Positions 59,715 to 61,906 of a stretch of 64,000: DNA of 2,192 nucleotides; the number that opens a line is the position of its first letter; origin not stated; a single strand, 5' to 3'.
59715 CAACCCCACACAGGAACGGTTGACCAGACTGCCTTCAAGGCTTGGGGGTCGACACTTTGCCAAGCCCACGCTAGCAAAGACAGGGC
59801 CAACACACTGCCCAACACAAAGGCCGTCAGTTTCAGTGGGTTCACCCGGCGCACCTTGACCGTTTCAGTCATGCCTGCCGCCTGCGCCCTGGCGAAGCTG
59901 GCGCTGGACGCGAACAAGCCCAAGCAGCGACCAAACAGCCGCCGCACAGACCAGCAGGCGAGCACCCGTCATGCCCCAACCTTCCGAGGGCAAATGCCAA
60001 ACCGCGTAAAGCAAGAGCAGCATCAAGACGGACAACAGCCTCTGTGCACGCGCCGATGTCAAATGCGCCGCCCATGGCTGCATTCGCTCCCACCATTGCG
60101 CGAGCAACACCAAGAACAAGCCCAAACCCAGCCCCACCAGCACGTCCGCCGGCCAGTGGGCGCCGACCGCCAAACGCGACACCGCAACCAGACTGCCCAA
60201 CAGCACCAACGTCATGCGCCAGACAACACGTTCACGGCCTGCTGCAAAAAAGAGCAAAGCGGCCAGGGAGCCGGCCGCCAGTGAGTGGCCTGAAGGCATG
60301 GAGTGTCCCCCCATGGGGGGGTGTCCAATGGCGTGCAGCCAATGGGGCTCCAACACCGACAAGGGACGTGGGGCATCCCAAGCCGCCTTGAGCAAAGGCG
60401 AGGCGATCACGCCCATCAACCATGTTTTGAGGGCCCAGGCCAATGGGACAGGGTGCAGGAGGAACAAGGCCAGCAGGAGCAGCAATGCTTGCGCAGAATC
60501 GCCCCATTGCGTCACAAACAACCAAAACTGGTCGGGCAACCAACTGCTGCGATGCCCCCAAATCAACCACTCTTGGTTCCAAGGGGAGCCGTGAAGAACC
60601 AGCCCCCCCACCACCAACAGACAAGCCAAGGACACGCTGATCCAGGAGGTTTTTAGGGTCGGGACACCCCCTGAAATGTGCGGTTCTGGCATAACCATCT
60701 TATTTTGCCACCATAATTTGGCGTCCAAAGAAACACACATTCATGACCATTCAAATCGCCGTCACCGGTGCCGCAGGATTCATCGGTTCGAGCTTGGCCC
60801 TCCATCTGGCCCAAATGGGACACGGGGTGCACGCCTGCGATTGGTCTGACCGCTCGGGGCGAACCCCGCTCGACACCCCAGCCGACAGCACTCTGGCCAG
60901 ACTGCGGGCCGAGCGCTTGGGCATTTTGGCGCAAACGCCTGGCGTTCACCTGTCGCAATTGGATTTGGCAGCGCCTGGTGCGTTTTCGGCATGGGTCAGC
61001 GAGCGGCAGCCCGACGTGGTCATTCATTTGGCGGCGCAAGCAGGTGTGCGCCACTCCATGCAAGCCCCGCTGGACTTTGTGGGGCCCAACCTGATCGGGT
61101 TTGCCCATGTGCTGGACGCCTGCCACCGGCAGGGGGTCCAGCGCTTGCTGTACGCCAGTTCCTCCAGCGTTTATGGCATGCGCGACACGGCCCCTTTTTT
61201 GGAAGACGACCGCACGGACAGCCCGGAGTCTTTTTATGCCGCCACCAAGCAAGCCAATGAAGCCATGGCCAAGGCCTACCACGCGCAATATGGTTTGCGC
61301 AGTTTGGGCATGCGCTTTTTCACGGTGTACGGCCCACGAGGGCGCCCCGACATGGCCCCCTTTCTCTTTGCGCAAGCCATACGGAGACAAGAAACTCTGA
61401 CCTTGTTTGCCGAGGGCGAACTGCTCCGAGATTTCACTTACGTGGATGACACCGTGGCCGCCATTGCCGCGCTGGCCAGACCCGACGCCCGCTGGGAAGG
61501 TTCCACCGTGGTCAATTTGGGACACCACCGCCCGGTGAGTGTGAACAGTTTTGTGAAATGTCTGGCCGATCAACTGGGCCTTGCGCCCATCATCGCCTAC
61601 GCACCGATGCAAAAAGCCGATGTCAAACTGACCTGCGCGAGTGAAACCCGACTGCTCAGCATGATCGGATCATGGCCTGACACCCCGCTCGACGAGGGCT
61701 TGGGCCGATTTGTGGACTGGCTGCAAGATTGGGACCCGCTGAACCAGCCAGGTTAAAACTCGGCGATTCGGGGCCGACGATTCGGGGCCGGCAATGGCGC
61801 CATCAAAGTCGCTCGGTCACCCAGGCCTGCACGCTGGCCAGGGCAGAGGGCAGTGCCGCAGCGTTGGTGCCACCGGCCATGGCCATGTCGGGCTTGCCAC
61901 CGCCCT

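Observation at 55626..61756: Five-gene coupled operon (PAP2 - UPF0104 - ArnC-like GT2 - ArnT-like GT-C - PAP2) plus a divergent UDP-GlcA-4-epimerase-like gene: candidate lipid A dephosphorylation / uronic-acid decoration system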

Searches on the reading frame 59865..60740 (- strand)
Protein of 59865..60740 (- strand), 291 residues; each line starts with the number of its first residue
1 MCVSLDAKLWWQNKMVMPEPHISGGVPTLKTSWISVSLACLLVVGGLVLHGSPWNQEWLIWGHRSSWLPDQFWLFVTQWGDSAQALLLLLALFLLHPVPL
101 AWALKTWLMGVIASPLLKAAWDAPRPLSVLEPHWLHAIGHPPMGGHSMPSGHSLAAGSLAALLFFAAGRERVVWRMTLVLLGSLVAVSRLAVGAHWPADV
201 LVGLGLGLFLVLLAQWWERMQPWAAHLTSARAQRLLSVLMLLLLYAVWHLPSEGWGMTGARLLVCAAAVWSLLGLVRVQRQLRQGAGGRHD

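Call 3: search_protein_families(library=pfam, proteins=[window:59865-60740:-], max_evalue=0.01)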
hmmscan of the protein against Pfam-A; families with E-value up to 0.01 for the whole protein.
window:59865-60740:- (291 aa): 2 families
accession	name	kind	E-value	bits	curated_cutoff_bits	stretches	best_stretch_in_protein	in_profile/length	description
PF01569.27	PAP2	-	9.5e-18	64.6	27.2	1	106-219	8-126/130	PAP2 superfamily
PF14360.12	PAP2_C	-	0.0047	17.9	27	1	148-212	6-70/74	PAP2 superfamily C-terminal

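Call 4: search_protein_families(library=ncbifam, proteins=[window:59865-60740:-], max_evalue=0.01)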
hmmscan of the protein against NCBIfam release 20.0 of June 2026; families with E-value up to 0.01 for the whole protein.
window:59865-60740:- (291 aa): 4 families
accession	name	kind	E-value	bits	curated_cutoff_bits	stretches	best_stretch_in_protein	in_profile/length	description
NF047884.1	UdeprDiPSep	equivalog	1.2e-09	38.3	250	1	106-214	81-183/188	undecaprenyl-diphosphatase SepP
NF007975.0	PRK10699.1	equivalog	4.8e-09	36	261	1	144-219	155-231/254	phosphatidylglycerophosphatase B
NF007159.0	PRK09597.1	equivalog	3e-05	23.8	177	1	139-213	111-183/191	lipid A 1-phosphatase LpxE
NF008813.0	PRK11837.1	equivalog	0.00052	20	229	1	146-219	103-174/202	undecaprenyl-diphosphate phosphatase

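Call 17: search_solved_structures(query=window:59865-60698:-, max_evalue=1, show_alignments=2)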
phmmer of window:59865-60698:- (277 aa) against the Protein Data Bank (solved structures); distinct sequences matched with E-value up to 1: 7.
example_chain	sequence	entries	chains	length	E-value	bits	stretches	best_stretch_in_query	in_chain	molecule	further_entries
6ebu_A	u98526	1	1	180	6.9e-06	29.2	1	56-199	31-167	LpxE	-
5jki_A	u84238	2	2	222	0.00061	22.8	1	107-204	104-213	Putative lipid phosphate phosphatase YodM | Phosphatidylglycerophosphatase B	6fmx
4px7_A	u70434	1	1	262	0.01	18.8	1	130-204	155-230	Phosphatidylglycerophosphatase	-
5jwy_A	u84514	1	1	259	0.015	18.2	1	130-204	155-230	Phosphatidylglycerophosphatase B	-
2akc_A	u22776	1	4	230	0.47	13.3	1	133-194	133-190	class A nonspecific acid phosphatase PhoN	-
2a96_A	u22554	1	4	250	0.54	13.1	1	133-194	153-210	class A nonspecific acid phosphatase PhoN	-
2ipb_A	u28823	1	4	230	0.7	12.7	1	133-194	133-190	Class A nonspecific acid phosphatase PhoN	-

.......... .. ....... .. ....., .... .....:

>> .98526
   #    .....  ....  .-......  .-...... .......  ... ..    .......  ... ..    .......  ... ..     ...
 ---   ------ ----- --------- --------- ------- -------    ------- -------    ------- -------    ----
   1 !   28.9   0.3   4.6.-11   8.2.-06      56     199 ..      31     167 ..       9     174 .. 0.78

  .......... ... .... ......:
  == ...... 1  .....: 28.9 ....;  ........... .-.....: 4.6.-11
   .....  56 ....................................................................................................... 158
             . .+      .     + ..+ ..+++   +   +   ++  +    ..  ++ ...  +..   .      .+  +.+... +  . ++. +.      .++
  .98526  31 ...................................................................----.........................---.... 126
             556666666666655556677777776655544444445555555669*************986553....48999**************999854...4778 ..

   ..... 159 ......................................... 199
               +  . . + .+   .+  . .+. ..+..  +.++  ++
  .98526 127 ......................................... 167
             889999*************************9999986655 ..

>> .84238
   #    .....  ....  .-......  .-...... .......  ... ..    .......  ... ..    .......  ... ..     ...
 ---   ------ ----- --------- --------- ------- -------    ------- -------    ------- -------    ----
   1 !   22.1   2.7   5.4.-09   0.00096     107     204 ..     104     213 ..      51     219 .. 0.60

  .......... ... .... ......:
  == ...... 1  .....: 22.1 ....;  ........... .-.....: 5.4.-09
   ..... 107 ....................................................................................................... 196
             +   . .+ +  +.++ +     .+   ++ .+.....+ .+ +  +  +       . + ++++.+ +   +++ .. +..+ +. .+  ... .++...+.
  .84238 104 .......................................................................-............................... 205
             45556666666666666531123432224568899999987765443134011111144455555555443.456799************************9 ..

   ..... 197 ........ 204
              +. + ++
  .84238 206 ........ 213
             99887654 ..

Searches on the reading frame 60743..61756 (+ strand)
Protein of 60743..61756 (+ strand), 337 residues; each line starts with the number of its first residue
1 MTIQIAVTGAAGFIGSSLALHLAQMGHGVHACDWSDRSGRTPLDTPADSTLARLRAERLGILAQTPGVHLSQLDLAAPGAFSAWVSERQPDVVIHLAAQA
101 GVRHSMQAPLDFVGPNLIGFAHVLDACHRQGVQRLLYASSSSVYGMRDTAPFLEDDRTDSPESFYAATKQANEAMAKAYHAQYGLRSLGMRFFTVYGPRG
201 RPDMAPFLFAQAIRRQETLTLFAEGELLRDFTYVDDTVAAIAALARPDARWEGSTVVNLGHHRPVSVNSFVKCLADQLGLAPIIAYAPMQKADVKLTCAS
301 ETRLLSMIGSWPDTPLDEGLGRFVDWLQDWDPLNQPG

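Call 3: search_protein_families(library=pfam, proteins=[window:60743-61756:+], max_evalue=0.01)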
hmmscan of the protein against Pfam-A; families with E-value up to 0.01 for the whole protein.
window:60743-61756:+ (337 aa): 8 families
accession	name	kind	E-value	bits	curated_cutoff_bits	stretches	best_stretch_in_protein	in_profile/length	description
PF01370.27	Epimerase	-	8e-54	183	20.9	1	5-260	1-240/240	NAD dependent epimerase/dehydratase family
PF16363.11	GDP_Man_Dehyd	-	6.8e-40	137.9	27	1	7-279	2-267/332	GDP-mannose 4,6 dehydratase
PF04321.23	RmlD_sub_bind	-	1.2e-16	61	27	1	4-250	2-202/287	RmlD substrate binding domain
PF01073.25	3Beta_HSD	-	1.2e-15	57.8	22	1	6-241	1-225/280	3-beta hydroxysteroid dehydrogenase/isomerase family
PF02719.21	Polysacc_synt_2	-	3.7e-08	33.3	20.2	1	83-241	71-213/293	Polysaccharide biosynthesis protein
PF07993.18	NAD_binding_4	-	4.9e-07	29.6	20.1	1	89-197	88-209/258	Male sterility protein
PF13460.12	NAD_binding_10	-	3.1e-05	24.4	27.2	1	55-175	28-131/184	NAD(P)H-binding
PF00106.31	adh_short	-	0.0055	16.6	26.6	0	5-40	3-38/195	short chain dehydrogenase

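Call 4: search_protein_families(library=ncbifam, proteins=[window:60743-61756:+], max_evalue=0.01)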
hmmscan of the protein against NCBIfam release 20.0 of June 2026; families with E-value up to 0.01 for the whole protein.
window:60743-61756:+ (337 aa): 30 families (the best 25 are shown)
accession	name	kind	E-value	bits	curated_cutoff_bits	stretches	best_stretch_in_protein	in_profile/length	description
TIGR04180.1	EDH_00030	hypoth_equivalog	5.2e-34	117.7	475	1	88-280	69-258/297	NAD-dependent 4,6-dehydratase LegB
TIGR01181.1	dTDP_gluc_dehyt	equivalog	2.5e-31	108.9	365.1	1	5-329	2-313/321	dTDP-glucose 4,6-dehydratase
TIGR02197.1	heptose_epim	equivalog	3.8e-30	105.1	274.6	1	5-328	1-314/316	ADP-glyceromanno-heptose 6-epimerase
TIGR01179.1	galE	equivalog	1.5e-29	102.9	262.3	1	5-313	2-310/332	UDP-glucose 4-epimerase GalE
NF047922.1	GDPFucSynFcl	equivalog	9.3e-21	74.6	500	1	70-327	34-301/308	GDP-L-fucose synthase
NF011728.1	PRK15181.1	equivalog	1.1e-20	73.9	760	1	90-329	91-339/348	Vi polysaccharide biosynthesis UDP-N-acetylglucosaminuronic acid C-4 epimerase TviC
NF042422.1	oxyalk_red_OleD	equivalog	3.5e-18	66.1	580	1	67-242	42-213/329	2-alkyl-3-oxoalkanoate reductase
NF007582.0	PRK10217.1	equivalog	5.6e-18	65.1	698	1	4-263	3-255/355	dTDP-glucose 4,6-dehydratase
NF007956.0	PRK10675.1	subfamily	3e-17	62.8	394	1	4-297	2-299/338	UDP-glucose 4-epimerase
NF007490.0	PRK10084.1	subfamily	3.6e-16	59.1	649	1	4-245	2-247/361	dTDP-glucose 4,6-dehydratase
TIGR02622.1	CDP_4_6_dhtase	equivalog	7.2e-16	58.2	278.45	1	4-183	6-172/352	CDP-glucose 4,6-dehydratase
TIGR01214.1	rmlD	equivalog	1e-15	57.6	224.05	1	4-279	1-227/285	dTDP-4-dehydrorhamnose reductase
NF042423.1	oxyalk_red_Shew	equivalog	1.1e-15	57.6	580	1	67-240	50-216/331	2-alkyl-3-oxoalkanoate reductase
NF043036.1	ErythonDh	equivalog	2.3e-14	53.3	325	1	4-217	2-201/321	D-erythronate dehydrogenase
NF008360.0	PRK11150.1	equivalog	1.8e-12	47.1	452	1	124-267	101-243/310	ADP-glyceromanno-heptose 6-epimerase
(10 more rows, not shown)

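Call 13: search_solved_structures(query=window:60743-61756:+, max_evalue=1e-10)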
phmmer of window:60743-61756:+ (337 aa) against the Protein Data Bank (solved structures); distinct sequences matched with E-value up to 1e-10: 86 (the best 60 are shown).
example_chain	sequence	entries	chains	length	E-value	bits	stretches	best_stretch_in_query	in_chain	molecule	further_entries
5u4q_A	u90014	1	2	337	2.4e-65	224.4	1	4-330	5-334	dTDP-glucose 4,6-dehydratase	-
6kv9_A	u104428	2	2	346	6e-42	147.5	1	5-327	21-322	MoeE5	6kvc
4zrm_A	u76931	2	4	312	1.6e-30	109.9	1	87-327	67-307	UDP-glucose 4-epimerase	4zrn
6zl6_A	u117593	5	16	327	3.3e-30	108.9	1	4-328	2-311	Epimerase domain-containing protein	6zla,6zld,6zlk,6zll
6zlj_A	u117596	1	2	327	1.2e-29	107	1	4-328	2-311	Epimerase domain-containing protein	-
3vps_A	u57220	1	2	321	1.1e-28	103.8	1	92-331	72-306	NAD-dependent epimerase/dehydratase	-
3icp_A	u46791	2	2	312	1.3e-28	103.6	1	83-313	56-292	NAD-dependent epimerase/dehydratase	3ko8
3aw9_A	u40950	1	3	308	2.8e-28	102.6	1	83-313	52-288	NAD-dependent epimerase/dehydratase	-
6wjb_A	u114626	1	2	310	8.5e-28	100.9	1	5-323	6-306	NAD-dependent epimerase/dehydratase family protein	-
7ys8_A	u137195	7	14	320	2.5e-27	99.4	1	6-327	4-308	UDP-glucose 4-epimerase | UDP-glucose 4-epimerase along with EC 5.1.3.2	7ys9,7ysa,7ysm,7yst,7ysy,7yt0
6wj9_A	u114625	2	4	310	8.9e-27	97.6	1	5-323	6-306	NAD-dependent epimerase/dehydratase family protein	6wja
3ruc_A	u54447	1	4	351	2.3e-26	96.2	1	90-326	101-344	WbgU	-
3ru7_A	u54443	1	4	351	4.3e-26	95.3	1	90-326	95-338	WbgU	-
3ru9_A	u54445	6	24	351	4.4e-26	95.3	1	90-326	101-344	WbgU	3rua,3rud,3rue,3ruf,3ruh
3lu1_A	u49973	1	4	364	5.1e-26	95.1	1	90-326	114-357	WbgU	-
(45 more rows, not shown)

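Call 26: search_solved_structures(query=window:60743-61756:+, max_evalue=1e-29, show_alignments=4)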
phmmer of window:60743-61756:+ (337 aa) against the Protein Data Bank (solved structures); distinct sequences matched with E-value up to 1e-29: 4.
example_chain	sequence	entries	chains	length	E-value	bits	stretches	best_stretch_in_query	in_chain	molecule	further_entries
5u4q_A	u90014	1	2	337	2.4e-65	224.4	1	4-330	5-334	dTDP-glucose 4,6-dehydratase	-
6kv9_A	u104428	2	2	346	6e-42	147.5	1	5-327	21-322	MoeE5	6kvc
4zrm_A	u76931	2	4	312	1.6e-30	109.9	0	87-327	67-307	UDP-glucose 4-epimerase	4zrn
6zl6_A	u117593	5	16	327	3.3e-30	108.9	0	4-328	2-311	Epimerase domain-containing protein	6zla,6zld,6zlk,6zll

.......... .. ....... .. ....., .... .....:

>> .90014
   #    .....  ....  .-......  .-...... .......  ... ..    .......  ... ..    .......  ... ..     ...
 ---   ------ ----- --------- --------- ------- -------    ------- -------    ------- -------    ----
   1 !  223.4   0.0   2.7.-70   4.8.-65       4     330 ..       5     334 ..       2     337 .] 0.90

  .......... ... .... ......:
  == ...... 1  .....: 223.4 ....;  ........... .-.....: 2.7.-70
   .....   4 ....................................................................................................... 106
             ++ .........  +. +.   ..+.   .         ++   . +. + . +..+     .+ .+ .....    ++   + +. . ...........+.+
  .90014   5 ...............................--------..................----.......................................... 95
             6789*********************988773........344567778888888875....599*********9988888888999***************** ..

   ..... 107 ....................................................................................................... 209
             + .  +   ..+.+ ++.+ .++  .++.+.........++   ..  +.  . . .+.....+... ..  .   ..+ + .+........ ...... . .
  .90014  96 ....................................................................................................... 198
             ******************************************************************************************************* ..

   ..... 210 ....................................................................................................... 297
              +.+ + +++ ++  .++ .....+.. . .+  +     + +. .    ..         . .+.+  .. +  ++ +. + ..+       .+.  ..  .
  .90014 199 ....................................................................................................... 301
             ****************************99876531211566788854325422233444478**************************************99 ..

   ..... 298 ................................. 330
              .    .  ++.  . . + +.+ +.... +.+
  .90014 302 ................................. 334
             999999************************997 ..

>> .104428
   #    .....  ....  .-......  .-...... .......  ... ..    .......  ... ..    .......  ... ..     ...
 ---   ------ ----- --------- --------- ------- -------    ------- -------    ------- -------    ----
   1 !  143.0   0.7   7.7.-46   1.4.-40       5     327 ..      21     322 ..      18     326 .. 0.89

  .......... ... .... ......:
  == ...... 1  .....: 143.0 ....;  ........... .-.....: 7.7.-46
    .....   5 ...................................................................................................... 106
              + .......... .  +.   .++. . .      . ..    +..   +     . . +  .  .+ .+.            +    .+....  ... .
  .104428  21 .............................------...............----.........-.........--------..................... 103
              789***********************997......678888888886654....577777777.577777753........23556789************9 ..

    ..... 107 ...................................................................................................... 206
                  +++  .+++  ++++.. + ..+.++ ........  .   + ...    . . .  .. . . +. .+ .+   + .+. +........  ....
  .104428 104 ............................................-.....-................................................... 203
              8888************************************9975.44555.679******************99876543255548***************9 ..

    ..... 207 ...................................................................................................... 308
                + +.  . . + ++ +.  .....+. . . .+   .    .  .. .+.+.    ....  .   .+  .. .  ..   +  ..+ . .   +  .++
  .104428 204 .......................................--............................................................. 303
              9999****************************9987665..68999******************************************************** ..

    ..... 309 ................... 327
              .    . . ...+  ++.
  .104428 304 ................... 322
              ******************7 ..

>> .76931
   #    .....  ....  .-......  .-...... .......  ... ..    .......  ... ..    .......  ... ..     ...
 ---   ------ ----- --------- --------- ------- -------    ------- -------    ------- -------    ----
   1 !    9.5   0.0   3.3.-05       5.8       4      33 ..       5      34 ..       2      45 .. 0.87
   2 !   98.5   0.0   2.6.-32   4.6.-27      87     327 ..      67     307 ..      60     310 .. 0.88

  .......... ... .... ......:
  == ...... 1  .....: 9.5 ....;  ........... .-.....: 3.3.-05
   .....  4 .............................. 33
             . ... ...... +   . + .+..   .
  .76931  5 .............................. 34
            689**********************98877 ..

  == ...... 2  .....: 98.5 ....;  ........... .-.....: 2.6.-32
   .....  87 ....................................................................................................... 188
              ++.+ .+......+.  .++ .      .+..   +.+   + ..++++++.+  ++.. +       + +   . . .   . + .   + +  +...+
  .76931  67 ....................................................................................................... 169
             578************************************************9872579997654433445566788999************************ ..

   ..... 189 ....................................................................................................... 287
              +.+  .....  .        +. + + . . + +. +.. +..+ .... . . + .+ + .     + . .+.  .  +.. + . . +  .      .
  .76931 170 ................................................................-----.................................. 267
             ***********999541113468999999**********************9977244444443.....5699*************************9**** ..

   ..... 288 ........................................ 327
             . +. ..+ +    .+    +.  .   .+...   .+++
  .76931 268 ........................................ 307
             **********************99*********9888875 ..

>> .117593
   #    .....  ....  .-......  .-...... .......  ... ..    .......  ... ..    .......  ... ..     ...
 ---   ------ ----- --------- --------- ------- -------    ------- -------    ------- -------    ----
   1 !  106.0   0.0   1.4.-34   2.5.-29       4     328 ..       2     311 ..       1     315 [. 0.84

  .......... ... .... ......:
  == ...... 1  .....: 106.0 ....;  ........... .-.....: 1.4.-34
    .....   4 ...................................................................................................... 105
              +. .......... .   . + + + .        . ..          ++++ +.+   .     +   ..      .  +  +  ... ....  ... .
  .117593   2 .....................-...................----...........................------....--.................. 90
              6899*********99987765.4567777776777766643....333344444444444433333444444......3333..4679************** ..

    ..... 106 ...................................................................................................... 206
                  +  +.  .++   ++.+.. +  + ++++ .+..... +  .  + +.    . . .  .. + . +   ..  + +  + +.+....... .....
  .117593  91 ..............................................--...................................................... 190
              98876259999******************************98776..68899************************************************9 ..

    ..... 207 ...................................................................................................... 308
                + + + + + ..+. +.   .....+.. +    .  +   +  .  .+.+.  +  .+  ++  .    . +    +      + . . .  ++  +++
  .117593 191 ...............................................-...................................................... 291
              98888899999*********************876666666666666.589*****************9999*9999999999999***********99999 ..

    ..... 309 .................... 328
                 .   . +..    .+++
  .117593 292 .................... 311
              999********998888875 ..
